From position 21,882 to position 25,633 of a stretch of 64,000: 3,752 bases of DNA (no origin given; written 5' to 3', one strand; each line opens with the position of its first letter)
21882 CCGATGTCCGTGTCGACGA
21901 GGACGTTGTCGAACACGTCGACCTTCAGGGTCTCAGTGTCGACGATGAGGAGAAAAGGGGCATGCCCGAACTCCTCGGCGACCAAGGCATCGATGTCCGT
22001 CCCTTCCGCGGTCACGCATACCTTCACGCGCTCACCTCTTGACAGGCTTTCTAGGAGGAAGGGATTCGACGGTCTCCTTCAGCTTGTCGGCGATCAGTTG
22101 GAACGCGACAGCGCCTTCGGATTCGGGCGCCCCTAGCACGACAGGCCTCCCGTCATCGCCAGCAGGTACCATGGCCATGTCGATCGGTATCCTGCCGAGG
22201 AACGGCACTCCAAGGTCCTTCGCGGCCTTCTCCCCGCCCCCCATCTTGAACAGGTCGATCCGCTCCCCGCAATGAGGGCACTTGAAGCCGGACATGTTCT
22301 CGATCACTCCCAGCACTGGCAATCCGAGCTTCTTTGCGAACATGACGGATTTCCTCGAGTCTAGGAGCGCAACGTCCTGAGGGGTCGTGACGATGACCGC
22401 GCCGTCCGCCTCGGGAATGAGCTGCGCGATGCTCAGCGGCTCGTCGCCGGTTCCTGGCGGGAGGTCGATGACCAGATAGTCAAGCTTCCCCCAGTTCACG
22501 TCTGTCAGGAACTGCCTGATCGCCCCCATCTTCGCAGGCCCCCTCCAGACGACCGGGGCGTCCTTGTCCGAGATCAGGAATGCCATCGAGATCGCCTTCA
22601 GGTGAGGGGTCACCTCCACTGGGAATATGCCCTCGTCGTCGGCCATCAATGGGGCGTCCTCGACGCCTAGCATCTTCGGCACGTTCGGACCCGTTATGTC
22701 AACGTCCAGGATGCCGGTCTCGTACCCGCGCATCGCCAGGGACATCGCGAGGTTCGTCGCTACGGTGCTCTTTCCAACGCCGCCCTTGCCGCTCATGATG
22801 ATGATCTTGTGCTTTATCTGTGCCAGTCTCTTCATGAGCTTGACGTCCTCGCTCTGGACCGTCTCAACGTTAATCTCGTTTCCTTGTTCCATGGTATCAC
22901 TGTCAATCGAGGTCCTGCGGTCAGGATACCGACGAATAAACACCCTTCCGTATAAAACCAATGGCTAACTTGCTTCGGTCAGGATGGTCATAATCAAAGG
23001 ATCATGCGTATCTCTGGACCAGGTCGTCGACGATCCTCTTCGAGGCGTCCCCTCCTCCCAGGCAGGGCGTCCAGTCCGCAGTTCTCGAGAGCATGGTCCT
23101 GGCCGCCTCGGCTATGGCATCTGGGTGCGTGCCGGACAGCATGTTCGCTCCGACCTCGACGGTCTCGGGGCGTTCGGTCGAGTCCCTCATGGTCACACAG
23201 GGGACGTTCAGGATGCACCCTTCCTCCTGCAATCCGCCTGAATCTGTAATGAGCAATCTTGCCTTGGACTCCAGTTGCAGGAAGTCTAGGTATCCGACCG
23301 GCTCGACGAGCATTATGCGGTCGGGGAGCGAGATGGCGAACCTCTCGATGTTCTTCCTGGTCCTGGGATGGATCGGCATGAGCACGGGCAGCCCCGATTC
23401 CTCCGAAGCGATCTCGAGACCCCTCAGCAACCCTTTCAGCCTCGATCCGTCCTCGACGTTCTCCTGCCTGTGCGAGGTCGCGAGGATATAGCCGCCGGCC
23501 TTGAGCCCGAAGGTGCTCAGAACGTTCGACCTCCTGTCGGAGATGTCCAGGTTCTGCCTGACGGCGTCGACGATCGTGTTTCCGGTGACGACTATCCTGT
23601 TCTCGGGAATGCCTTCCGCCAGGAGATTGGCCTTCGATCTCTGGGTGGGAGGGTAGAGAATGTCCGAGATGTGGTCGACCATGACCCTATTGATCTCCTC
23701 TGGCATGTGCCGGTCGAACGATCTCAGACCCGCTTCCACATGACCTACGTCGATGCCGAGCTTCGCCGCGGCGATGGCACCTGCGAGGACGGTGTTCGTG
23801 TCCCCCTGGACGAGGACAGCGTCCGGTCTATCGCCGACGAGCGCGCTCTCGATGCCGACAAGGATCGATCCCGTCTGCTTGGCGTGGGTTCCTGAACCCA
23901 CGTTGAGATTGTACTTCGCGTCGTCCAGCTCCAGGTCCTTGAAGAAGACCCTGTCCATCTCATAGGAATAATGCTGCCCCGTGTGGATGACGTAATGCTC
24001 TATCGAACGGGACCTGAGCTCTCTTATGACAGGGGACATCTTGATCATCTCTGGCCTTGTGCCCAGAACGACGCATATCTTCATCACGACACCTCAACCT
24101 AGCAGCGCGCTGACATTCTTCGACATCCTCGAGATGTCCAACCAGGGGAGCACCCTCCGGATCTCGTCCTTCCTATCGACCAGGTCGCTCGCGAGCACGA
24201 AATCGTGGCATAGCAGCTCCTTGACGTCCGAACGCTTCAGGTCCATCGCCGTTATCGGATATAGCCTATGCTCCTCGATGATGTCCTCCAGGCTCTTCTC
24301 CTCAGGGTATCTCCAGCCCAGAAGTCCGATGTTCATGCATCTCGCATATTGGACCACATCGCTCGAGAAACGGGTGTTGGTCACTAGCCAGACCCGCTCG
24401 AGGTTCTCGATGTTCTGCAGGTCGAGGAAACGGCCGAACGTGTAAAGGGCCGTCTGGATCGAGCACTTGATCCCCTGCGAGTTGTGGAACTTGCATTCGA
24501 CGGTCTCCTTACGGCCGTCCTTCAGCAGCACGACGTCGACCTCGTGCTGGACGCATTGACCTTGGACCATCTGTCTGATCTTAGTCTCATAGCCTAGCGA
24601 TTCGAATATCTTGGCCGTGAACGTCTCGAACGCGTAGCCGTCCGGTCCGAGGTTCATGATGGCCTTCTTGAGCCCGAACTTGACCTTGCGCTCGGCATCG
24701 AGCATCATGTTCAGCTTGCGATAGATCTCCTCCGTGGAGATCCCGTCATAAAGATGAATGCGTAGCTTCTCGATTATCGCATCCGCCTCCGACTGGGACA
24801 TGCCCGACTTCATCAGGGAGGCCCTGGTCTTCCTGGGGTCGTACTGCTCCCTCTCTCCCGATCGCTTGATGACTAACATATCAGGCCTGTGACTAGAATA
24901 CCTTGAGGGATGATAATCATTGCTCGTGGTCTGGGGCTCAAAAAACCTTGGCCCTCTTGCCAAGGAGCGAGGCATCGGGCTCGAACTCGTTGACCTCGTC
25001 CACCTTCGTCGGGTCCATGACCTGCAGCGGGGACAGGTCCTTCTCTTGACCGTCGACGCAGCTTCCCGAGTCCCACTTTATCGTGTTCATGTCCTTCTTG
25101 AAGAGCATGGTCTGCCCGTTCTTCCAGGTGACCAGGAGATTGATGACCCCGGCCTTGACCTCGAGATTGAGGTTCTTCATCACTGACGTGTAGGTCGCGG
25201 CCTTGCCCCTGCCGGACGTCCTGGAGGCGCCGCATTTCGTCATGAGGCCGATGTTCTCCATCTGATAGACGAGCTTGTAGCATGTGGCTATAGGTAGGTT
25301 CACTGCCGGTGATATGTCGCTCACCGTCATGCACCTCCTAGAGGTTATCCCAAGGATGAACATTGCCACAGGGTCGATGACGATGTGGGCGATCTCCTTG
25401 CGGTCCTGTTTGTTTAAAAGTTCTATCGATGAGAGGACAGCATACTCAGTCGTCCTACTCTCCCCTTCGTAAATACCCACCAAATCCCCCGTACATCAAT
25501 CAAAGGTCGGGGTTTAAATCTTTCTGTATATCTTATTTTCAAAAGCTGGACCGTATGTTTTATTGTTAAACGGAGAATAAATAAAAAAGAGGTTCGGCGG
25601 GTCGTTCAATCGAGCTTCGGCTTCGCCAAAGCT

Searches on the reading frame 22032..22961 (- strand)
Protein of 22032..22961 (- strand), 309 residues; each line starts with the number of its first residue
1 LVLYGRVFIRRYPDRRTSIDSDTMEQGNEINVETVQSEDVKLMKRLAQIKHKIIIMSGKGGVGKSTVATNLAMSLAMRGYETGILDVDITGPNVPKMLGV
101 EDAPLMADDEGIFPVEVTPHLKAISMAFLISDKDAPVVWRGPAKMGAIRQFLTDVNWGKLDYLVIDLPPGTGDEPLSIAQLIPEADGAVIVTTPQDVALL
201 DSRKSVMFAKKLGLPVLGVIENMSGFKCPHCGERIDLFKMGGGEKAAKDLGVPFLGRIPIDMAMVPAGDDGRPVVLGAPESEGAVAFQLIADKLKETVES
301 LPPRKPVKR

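Call 6: search_protein_families(library=pfam, proteins=[window:22032-22961:-])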
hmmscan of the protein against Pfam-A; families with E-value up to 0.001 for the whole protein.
window:22032-22961:- (309 aa): 10 families
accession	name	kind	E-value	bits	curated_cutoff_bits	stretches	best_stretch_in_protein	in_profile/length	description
PF10609.15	ParA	-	3.1e-100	335.1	27.1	1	48-294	1-245/246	NUBPL iron-transfer P-loop NTPase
PF01656.29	CbiA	-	1.1e-12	48.4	25.4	1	53-222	1-81/125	CobQ/CobB/MinD/ParA nucleotide binding domain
PF13614.12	AAA_31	-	3.3e-08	34.1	27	1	52-100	3-50/177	AAA domain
PF02374.21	ArsA_ATPase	-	7.5e-07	29.1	24.3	1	51-88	1-38/305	Anion-transporting ATPase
PF09140.17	MipZ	-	1.4e-05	25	20.7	1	51-99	1-49/262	ATPase MipZ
PF20720.3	nSTAND3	-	5.1e-05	23.5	27.2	1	50-82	16-48/155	Novel STAND NTPase 3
PF00142.24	Fer4_NifH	-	8.6e-05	22.6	25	0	53-80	2-29/271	4Fe-4S iron sulfur cluster binding proteins, NifH/frxC family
PF13481.12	AAA_25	-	0.00024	21.2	27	1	49-81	31-62/195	AAA domain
PF03308.22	MeaB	-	0.00031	20.3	23.1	1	36-92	16-74/273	Methylmalonyl Co-A mutase-associated GTPase MeaB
PF03193.22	RsgA_GTPase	-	0.00047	20.5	30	1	28-77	82-132/174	RsgA GTPase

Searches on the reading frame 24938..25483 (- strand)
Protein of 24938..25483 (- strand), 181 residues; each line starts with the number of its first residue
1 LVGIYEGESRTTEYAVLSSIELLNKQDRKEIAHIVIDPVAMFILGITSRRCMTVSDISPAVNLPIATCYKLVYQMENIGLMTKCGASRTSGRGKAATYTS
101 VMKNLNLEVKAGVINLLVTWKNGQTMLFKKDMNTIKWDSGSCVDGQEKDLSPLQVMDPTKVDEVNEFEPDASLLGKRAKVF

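Call 19: search_protein_families(library=pfam, proteins=[window:24938-25483:-])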
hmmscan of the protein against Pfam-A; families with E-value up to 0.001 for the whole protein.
window:24938-25483:- (181 aa): 0 families

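Call 41: search_protein_families(library=pfam, proteins=[window:24938-25483:-], max_evalue=0.1)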
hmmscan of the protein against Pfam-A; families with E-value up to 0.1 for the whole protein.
window:24938-25483:- (181 aa): 2 families
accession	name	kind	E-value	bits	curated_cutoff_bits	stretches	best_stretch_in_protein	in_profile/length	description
PF01978.25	TrmB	-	0.0084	16.4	25.6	1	51-82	22-53/68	Sugar-specific transcriptional regulator TrmB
PF09339.16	HTH_IclR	-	0.089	13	22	0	48-80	15-47/52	IclR helix-turn-helix domain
